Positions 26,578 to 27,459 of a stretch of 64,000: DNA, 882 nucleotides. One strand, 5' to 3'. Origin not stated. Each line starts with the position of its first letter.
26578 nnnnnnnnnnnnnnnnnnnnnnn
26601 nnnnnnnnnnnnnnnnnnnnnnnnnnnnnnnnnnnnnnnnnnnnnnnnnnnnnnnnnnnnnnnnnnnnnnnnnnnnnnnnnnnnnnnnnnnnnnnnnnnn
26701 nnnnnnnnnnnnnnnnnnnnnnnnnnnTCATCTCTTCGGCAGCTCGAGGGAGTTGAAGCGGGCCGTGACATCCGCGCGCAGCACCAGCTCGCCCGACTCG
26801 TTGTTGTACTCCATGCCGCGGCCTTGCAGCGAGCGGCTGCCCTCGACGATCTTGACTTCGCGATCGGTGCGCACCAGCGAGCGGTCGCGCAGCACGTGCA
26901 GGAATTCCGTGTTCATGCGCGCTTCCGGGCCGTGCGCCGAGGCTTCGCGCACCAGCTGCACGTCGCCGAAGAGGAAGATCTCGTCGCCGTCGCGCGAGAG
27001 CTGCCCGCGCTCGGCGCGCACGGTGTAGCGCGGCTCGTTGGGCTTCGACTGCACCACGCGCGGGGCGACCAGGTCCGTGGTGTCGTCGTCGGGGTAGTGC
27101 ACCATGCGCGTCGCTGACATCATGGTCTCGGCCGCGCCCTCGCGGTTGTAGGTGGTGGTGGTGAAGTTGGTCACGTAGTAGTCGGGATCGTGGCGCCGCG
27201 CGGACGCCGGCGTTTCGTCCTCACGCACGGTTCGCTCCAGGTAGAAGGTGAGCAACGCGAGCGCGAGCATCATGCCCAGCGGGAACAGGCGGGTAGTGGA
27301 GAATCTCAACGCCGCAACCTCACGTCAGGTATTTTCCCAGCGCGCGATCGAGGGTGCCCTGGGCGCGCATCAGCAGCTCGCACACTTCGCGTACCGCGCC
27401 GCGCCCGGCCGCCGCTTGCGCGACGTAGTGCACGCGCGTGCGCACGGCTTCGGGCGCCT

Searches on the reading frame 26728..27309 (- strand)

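Call 69: search_protein_families(library=pfam, proteins=[window:26728-27309:-], max_evalue=0.00001)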
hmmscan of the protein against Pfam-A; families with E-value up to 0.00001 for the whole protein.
window:26728-27309:- (193 aa): 1 family
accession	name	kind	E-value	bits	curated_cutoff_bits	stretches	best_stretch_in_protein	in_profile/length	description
PF06835.18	LptC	-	4.7e-38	131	21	1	14-184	4-173/175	Lipopolysaccharide-assembly, LptC-related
